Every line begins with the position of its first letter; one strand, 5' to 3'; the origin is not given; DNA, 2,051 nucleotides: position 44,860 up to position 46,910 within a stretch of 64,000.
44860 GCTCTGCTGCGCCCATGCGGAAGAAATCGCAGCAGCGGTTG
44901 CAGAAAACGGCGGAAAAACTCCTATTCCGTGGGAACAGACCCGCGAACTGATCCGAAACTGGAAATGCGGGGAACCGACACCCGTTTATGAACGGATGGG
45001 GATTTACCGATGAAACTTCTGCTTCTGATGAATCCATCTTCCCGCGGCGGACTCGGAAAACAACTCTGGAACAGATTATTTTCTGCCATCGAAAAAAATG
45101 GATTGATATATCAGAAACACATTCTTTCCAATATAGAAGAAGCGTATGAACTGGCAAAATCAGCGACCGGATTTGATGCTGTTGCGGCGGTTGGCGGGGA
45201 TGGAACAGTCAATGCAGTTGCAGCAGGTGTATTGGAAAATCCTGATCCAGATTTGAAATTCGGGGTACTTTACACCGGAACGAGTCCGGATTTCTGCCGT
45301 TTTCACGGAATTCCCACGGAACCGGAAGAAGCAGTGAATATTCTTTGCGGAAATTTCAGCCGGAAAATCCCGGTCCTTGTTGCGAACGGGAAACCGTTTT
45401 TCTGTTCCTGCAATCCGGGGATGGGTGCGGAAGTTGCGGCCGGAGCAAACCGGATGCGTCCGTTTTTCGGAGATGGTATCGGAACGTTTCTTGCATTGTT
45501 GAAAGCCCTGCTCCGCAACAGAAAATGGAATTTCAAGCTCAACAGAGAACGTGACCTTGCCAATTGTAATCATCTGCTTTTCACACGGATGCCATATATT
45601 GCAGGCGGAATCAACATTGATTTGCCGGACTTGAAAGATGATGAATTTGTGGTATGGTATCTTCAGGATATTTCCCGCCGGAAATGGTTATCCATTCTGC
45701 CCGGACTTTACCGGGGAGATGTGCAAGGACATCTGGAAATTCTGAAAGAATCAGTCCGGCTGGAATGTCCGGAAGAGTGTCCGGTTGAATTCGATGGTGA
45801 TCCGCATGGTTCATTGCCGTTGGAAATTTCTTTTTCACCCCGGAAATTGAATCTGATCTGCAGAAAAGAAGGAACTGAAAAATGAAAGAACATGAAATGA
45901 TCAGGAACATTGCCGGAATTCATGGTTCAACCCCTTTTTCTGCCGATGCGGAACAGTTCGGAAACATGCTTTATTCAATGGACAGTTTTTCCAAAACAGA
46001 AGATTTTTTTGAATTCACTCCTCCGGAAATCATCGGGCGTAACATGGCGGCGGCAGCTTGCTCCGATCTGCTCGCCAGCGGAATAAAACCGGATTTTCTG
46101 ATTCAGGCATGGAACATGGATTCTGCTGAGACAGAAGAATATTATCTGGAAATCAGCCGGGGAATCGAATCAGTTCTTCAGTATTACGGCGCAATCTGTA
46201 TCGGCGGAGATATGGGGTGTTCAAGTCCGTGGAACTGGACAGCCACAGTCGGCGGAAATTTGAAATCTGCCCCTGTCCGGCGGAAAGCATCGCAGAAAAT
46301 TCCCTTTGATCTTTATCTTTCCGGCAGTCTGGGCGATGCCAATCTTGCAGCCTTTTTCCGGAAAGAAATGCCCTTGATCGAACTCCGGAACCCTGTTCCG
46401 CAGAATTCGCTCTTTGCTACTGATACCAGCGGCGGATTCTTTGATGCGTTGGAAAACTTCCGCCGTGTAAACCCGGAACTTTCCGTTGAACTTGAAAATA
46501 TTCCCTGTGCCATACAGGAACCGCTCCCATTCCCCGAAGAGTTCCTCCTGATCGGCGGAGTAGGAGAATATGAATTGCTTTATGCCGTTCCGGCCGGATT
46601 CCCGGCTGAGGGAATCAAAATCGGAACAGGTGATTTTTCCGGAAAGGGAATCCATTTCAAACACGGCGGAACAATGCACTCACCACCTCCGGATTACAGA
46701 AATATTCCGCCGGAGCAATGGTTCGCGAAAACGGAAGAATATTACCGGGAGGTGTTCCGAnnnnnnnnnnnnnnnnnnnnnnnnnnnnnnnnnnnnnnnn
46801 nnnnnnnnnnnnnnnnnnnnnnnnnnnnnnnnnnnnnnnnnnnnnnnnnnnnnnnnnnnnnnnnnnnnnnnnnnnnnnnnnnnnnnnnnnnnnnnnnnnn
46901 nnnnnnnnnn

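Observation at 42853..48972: Orphan six-gene translationally coupled operon: UbiA prenyltransferase, radical SAM/SPASM, DAGK-fold lipid kinase, PurM/ThiL-like enzyme, alpha-oxoamine synthase, extended SDR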

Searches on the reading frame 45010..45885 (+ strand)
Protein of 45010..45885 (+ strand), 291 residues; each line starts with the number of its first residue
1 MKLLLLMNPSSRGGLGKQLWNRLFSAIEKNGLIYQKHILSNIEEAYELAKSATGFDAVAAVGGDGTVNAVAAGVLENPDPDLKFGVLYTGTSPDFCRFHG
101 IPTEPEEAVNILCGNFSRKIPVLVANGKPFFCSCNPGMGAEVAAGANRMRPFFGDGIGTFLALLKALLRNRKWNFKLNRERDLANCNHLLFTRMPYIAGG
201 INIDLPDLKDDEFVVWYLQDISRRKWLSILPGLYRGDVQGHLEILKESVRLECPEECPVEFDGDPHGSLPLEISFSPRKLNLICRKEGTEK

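Call 3: search_protein_families(library=pfam, proteins=[window:45010-45885:+], max_evalue=0.01)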
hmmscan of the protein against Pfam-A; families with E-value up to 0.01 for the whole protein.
window:45010-45885:+ (291 aa): 2 families
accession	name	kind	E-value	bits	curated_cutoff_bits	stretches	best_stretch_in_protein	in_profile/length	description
PF00781.29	DAGK_cat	-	1.6e-20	73.4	23.6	1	2-122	1-122/125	Diacylglycerol kinase catalytic domain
PF19279.4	YegS_C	-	6e-06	26.5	27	1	136-283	5-157/158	YegS C-terminal NAD kinase beta sandwich-like domain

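Call 4: search_protein_families(library=ncbifam, proteins=[window:45010-45885:+], max_evalue=0.01)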
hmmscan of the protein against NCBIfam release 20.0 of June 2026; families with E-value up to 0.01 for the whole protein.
window:45010-45885:+ (291 aa): 11 families
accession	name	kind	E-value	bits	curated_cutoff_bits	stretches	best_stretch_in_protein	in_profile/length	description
NF009604.0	PRK13057.1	equivalog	9.7e-21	74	274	1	2-284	10-294/302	lipid kinase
NF009874.0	PRK13337.1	equivalog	2.7e-16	59.4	385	1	6-288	8-297/305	diacylglycerol kinase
NF009605.0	PRK13059.1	equivalog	2.8e-16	59.4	313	1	21-284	22-291/295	putative lipid kinase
NF009602.0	PRK13054.1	equivalog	1.9e-13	50.2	284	1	52-155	54-160/301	lipid kinase YegS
TIGR00147.1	TIGR00147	subfamily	2.4e-13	49.7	118.65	1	4-282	5-292/296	YegS/Rv2252/BmrU family lipid kinase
NF008882.0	PRK11914.1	equivalog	3.5e-13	49.4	302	1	2-285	10-303/306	diacylglycerol kinase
NF002033.0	PRK00861.1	subfamily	1.1e-12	47.2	293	1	43-149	53-158/328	putative lipid kinase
TIGR03702.1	lip_kinase_YegS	equivalog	6.1e-12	45.2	387.45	1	51-146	49-146/295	lipid kinase YegS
NF009603.0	PRK13055.1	subfamily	9.6e-12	44.5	342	1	43-284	50-299/335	diacylglycerol kinase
NF040993.1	MamU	equivalog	1.3e-09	37.9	400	1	22-179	25-182/296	lipid kinase MamU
NF009025.0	PRK12361.1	equivalog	1.3e-06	26.9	505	1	4-96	245-335/546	hypothetical protein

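Call 23: search_solved_structures(query=window:45010-45885:+, max_evalue=0.001)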
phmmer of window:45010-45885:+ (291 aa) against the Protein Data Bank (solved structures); distinct sequences matched with E-value up to 0.001: 8.
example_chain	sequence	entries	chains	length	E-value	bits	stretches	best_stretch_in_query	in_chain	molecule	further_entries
4wer_A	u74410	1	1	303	1.5e-15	60.4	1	2-289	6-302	Diacylglycerol kinase catalytic domain protein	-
2qv7_A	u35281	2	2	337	1.4e-09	40.7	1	17-273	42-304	Diacylglycerol Kinase DgkB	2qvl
4wrr_A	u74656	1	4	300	4e-08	36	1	2-274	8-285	putative diacylglycerol kinase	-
3s40_A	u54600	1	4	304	4.1e-08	35.9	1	2-274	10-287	diacylglycerol kinase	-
3t5p_A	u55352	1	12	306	4.3e-08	35.9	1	2-274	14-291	BmrU protein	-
2p1r_A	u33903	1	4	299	3e-07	33.1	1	52-143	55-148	Lipid kinase yegS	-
2bon_A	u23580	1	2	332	3.2e-06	29.7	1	53-142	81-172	LIPID KINASE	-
2jgr_A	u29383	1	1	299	3.5e-06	29.6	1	53-142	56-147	YEGS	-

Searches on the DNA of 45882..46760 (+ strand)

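Call 60: search_rna_families(sources=[L017, L029, L064, L078, L038, L013], threshold=gathering)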
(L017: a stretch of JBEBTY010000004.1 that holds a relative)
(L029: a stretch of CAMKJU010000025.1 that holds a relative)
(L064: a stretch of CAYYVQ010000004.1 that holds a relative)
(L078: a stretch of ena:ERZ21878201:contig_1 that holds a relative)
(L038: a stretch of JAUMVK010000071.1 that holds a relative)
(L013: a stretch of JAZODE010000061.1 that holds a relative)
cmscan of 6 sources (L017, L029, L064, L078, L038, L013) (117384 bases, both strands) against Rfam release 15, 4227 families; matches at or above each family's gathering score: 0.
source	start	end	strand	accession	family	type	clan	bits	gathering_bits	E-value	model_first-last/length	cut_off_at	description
